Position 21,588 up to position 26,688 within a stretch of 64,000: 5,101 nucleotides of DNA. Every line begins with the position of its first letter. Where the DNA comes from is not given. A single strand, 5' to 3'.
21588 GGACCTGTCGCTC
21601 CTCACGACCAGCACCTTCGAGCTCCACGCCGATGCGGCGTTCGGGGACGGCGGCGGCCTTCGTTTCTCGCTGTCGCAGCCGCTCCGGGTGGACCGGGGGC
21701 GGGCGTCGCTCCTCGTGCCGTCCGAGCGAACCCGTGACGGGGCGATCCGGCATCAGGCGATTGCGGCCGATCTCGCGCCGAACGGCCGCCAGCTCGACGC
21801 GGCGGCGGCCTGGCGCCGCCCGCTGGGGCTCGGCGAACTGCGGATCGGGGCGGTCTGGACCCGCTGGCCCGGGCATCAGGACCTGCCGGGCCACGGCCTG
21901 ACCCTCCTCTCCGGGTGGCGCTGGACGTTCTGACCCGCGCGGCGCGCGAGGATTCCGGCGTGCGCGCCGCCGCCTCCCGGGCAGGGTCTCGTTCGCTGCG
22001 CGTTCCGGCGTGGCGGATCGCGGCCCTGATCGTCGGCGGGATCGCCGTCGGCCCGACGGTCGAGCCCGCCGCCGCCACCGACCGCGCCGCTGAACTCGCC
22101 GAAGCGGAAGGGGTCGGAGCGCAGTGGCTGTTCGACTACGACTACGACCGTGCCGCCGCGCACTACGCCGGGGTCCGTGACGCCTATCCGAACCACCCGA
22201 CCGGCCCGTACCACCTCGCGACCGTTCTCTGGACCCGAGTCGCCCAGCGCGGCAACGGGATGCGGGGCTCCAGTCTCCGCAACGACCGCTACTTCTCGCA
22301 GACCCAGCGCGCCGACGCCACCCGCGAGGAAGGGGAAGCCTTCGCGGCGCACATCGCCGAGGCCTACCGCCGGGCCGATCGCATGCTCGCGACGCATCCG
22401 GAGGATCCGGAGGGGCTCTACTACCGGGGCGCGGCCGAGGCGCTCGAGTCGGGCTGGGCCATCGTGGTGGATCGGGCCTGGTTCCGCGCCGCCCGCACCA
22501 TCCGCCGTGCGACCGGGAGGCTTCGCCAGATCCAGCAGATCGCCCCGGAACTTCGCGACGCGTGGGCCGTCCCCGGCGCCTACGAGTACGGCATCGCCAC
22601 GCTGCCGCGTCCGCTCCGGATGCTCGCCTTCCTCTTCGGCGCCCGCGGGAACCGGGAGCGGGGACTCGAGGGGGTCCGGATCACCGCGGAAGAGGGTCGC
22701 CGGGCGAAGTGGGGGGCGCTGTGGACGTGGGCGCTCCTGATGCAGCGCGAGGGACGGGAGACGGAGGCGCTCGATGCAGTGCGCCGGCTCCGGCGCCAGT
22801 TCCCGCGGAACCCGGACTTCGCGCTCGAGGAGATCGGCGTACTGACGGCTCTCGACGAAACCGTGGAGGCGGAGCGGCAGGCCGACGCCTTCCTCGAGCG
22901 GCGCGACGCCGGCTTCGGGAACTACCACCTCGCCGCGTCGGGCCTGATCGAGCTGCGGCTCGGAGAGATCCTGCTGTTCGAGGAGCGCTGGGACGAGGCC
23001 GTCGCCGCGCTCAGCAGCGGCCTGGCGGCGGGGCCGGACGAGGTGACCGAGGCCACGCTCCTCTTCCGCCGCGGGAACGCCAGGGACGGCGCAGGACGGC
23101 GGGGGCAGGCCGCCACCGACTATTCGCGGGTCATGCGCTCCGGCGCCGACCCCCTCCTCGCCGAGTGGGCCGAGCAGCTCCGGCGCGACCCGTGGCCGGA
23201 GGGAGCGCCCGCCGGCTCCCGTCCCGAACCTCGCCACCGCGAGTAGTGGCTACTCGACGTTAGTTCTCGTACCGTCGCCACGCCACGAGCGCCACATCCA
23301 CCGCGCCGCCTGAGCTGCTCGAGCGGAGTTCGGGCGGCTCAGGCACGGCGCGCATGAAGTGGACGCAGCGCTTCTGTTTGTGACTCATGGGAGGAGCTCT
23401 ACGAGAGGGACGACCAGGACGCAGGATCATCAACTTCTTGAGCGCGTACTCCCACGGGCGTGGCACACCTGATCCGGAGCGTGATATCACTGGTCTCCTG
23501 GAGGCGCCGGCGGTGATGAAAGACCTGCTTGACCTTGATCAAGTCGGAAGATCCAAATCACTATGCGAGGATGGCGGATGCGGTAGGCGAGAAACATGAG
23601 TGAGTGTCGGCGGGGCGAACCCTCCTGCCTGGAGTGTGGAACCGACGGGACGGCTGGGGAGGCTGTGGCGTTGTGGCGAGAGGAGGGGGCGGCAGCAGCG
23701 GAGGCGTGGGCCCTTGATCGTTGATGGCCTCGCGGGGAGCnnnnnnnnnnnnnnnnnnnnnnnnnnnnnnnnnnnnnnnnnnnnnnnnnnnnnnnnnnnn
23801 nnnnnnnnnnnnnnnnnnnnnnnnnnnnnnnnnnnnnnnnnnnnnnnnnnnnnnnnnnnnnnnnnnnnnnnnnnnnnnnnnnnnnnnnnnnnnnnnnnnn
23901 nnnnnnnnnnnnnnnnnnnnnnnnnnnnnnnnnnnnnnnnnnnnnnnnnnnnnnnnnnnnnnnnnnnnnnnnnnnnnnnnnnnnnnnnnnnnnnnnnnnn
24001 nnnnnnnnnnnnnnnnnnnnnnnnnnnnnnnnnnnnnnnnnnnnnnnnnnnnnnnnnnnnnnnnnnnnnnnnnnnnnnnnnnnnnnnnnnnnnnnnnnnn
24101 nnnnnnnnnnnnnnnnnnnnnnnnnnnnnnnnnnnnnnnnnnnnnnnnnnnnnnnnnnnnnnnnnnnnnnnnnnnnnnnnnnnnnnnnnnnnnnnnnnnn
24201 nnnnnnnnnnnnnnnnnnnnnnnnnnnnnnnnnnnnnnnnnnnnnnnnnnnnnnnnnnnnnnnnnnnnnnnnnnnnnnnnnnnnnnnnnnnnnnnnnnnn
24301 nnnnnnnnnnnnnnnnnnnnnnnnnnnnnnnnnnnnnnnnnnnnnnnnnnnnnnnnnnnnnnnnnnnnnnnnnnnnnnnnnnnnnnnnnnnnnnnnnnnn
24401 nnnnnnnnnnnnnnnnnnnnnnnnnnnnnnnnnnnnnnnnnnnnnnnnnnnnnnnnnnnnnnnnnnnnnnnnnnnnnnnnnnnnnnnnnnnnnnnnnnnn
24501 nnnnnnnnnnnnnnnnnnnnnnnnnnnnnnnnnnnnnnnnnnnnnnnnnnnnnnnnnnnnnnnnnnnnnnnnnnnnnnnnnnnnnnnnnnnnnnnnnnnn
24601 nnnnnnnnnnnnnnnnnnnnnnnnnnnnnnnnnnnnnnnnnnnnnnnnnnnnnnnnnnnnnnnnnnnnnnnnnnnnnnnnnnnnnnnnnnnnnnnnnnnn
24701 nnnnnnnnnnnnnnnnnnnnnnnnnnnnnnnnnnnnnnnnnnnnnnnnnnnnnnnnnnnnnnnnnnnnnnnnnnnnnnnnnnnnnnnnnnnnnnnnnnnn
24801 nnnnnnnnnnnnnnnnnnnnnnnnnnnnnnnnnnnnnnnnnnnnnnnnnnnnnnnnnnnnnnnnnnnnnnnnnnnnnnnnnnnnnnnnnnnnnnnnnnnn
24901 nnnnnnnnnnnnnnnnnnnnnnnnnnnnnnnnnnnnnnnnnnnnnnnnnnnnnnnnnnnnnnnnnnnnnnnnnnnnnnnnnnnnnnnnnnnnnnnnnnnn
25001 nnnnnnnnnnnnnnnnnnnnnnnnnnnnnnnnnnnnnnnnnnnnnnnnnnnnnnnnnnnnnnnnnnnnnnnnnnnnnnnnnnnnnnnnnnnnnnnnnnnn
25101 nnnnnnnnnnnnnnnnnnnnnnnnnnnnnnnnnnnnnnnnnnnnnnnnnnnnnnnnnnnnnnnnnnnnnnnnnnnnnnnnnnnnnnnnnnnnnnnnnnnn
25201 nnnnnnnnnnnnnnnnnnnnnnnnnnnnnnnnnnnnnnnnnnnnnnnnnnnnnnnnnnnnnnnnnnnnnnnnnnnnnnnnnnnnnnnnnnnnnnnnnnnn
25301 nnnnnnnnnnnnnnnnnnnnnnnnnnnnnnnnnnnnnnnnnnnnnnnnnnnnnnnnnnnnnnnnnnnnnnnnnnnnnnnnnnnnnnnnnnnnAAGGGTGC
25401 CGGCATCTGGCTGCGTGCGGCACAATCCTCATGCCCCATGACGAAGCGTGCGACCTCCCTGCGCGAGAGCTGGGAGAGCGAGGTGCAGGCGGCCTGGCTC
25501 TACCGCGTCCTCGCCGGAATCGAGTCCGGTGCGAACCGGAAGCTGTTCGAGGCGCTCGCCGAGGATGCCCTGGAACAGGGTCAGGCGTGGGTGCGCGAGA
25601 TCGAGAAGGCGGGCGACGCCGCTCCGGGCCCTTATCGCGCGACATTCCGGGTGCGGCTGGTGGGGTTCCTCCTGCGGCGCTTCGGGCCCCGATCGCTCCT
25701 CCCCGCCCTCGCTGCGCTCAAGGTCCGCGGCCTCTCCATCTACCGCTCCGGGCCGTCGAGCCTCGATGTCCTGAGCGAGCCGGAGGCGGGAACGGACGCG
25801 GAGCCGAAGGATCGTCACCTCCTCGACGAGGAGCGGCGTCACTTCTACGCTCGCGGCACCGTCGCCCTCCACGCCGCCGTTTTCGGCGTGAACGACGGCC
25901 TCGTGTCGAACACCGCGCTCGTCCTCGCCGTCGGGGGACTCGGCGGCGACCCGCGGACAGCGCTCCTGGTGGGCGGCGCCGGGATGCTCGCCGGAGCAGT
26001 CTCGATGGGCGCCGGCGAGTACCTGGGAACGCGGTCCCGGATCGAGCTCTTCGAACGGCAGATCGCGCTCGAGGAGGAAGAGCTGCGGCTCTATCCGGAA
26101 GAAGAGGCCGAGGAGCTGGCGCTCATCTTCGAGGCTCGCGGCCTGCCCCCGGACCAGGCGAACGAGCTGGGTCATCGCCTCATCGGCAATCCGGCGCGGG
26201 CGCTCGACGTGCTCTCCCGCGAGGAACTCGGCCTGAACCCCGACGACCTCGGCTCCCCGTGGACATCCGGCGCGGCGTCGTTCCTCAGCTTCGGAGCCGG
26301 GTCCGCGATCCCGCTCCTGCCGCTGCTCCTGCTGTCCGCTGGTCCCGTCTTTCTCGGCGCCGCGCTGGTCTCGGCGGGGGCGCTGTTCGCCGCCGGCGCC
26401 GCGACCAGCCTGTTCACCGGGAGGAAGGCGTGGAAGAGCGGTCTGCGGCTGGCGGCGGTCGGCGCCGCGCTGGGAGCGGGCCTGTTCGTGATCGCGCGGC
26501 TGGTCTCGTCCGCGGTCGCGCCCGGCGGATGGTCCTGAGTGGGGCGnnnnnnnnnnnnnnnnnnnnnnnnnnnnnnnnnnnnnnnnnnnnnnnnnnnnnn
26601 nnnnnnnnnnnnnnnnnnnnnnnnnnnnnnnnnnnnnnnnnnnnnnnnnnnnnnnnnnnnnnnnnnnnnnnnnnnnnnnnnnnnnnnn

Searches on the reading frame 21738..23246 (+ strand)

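Call 25: search_protein_families(library=pfam, proteins=[window:21738-23246:+], max_evalue=0.001)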
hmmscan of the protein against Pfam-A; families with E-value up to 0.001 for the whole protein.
window:21738-23246:+ (502 aa): 3 families
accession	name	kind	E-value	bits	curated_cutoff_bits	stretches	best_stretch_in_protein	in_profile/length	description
PF14559.12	TPR_19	-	1.3e-06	29.1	25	0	405-435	28-58/68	Tetratricopeptide repeat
PF13174.12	TPR_6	-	7.4e-06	26.7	26.3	0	327-356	2-31/33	Tetratricopeptide repeat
PF13428.12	TPR_14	-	0.00032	21.6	23.5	0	326-363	2-39/44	Tetratricopeptide repeat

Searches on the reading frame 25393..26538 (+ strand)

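Call 24: search_protein_families(library=pfam, proteins=[window:25393-26538:+], max_evalue=0.001)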
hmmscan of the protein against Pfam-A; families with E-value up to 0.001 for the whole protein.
window:25393-26538:+ (381 aa): 1 family
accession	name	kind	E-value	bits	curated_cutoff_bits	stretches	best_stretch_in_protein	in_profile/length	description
PF01988.24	VIT1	-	4.4e-55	187.3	28.1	1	159-362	1-207/214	VIT family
